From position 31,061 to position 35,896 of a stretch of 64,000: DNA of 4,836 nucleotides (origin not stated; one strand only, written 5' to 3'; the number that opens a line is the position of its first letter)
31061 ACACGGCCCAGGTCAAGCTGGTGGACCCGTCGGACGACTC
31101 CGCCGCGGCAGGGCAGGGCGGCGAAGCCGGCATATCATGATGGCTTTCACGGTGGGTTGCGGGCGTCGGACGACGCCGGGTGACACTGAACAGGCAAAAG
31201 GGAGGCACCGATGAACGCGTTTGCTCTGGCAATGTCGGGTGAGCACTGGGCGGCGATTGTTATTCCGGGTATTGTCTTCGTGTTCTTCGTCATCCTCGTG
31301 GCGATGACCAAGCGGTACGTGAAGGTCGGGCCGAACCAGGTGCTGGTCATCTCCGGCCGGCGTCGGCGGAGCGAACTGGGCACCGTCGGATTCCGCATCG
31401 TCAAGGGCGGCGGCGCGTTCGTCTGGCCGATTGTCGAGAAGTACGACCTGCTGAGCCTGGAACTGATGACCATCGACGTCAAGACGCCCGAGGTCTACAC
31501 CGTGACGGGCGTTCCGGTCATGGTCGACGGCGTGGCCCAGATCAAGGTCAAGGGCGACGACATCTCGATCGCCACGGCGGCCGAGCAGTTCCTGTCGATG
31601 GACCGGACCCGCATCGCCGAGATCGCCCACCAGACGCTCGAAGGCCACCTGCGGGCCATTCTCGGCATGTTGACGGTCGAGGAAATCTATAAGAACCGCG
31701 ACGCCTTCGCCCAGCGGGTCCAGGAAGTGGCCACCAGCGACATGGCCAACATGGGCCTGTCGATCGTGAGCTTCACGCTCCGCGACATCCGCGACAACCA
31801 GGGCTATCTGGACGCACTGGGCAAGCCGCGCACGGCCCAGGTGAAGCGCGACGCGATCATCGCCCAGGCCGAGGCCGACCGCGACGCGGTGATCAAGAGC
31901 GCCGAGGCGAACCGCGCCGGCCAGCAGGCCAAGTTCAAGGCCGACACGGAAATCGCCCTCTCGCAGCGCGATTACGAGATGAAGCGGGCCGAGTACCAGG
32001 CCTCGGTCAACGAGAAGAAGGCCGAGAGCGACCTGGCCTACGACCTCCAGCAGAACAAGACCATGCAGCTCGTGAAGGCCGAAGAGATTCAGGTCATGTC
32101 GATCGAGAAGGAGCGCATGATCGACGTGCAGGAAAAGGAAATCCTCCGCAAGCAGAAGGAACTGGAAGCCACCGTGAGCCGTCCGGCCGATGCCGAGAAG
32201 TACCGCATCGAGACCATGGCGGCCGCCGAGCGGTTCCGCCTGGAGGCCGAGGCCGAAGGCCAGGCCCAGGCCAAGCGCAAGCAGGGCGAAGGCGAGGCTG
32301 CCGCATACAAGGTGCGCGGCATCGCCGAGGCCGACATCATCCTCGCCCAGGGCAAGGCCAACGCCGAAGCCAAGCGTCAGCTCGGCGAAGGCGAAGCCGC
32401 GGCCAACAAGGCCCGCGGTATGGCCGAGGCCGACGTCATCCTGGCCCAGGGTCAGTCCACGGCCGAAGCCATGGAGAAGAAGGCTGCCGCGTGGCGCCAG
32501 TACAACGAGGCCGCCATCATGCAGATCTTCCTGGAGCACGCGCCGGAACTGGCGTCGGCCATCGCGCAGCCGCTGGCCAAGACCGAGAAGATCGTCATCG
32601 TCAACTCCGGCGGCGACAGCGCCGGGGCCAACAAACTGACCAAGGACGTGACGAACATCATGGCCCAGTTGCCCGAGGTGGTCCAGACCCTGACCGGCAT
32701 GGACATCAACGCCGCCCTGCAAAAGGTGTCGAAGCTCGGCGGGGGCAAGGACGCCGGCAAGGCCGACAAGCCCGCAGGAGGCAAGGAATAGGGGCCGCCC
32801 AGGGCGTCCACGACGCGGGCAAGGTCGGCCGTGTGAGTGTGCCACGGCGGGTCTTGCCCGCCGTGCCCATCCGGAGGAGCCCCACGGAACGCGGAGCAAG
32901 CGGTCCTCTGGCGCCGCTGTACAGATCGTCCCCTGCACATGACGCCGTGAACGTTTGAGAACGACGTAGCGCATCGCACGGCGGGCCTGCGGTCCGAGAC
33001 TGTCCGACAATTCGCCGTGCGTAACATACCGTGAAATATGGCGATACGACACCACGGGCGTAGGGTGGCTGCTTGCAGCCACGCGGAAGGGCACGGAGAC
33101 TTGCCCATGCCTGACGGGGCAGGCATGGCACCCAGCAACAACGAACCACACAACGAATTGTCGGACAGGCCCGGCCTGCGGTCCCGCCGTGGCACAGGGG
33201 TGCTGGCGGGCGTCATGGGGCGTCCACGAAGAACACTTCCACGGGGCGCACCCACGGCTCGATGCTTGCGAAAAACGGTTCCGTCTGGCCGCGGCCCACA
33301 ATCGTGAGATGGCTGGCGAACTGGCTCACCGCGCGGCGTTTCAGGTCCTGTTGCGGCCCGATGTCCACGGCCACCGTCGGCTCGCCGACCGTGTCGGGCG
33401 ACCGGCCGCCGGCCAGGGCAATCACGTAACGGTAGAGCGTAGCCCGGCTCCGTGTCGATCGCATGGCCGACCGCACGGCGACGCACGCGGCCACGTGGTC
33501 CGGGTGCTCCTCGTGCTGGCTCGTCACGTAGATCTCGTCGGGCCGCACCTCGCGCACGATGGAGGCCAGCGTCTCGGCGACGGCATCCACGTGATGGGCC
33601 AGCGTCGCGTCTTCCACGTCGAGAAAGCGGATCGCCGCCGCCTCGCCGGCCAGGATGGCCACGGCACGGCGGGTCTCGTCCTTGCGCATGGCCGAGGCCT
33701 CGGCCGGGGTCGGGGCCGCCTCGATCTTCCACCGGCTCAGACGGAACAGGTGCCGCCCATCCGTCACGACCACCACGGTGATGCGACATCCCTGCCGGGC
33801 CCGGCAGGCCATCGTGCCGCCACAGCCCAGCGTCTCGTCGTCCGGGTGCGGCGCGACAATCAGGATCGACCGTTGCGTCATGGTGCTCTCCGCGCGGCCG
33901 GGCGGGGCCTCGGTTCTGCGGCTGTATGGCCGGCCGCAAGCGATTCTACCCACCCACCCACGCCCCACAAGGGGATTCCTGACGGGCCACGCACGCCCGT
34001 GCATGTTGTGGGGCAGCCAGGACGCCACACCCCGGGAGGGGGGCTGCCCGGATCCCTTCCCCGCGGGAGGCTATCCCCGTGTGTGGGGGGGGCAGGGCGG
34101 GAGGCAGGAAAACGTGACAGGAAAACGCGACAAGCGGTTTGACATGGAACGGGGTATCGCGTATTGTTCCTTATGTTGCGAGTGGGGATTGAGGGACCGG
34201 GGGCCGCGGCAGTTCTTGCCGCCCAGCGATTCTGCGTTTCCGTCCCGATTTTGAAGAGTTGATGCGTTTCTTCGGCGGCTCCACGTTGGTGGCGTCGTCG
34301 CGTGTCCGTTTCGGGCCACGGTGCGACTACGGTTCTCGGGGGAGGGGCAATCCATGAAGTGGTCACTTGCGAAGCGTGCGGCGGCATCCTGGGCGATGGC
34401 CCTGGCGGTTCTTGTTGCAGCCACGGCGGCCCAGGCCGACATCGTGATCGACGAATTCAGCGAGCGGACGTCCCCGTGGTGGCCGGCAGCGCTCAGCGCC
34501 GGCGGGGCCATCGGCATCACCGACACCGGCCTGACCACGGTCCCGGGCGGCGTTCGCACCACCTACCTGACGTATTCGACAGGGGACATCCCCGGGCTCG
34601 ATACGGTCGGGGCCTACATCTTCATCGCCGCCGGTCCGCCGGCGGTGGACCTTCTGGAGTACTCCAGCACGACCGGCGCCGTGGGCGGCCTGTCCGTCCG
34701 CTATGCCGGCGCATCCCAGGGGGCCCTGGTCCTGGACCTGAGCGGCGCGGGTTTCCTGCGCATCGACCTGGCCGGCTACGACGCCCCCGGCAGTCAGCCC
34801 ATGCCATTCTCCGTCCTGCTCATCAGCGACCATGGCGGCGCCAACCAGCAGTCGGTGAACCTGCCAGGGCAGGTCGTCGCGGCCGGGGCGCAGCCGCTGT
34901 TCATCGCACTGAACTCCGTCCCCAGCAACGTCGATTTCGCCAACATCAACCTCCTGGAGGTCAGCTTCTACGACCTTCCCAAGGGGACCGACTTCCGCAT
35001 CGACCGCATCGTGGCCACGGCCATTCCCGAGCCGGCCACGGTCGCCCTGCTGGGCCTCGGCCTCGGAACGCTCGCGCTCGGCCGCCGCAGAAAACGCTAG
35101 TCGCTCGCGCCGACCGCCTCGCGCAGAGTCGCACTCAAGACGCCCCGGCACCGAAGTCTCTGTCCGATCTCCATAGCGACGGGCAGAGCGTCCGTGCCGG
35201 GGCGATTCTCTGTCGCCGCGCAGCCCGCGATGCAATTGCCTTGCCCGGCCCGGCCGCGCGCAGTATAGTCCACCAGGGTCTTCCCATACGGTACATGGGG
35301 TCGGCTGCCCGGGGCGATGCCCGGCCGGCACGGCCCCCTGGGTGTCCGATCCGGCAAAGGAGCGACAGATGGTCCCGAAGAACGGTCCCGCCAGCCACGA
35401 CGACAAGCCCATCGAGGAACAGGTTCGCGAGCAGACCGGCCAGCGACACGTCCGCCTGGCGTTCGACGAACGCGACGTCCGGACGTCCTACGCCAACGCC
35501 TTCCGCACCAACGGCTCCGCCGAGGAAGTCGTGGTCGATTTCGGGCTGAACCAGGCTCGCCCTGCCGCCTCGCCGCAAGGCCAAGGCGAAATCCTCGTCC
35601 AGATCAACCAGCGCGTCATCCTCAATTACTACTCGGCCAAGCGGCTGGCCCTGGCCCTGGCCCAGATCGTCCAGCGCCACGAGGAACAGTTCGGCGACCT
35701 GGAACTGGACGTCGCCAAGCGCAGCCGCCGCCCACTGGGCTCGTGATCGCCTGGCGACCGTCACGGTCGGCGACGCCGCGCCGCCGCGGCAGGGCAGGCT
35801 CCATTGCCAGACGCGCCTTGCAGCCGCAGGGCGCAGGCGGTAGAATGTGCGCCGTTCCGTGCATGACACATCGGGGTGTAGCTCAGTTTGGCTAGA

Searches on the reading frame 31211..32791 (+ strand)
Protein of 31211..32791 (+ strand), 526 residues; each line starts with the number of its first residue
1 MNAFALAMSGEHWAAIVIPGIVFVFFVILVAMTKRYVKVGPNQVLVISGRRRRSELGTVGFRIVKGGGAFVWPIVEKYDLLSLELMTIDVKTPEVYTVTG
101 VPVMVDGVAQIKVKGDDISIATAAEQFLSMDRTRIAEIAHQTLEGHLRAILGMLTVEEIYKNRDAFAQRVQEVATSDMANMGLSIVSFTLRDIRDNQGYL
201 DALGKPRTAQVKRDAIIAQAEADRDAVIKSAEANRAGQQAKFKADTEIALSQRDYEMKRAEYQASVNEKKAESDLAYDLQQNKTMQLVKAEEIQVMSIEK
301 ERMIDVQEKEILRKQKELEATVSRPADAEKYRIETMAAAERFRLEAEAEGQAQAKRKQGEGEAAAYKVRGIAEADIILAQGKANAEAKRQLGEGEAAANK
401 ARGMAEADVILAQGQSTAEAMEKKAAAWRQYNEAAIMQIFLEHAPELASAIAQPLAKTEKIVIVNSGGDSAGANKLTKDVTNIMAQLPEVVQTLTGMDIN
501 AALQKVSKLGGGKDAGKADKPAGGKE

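Call 31: search_protein_families(library=pfam, proteins=[window:31211-32791:+], max_evalue=0.00001)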
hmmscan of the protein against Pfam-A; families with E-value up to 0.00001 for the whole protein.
window:31211-32791:+ (526 aa): 1 family
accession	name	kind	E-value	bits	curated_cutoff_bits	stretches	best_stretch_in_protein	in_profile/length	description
PF01145.31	Band_7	-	1.7e-30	106.8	23.6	1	38-223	2-175/176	SPFH domain / Band 7 family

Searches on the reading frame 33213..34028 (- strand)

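Call 31: search_protein_families(library=pfam, proteins=[window:33213-34028:-], max_evalue=0.00001)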
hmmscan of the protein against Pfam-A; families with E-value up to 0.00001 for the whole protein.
window:33213-34028:- (271 aa): 1 family
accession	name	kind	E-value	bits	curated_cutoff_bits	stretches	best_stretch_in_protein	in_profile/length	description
PF02585.22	PIG-L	-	6.1e-27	95.1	28.2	1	56-188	1-128/129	GlcNAc-PI de-N-acetylase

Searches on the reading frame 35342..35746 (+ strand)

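Call 31: search_protein_families(library=pfam, proteins=[window:35342-35746:+], max_evalue=0.00001)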
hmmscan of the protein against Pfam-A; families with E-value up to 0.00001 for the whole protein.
window:35342-35746:+ (134 aa): 1 family
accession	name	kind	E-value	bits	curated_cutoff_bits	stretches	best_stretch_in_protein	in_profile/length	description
PF11950.13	DUF3467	-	1.1e-16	61.1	25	1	28-121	12-91/92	Protein of unknown function (DUF3467)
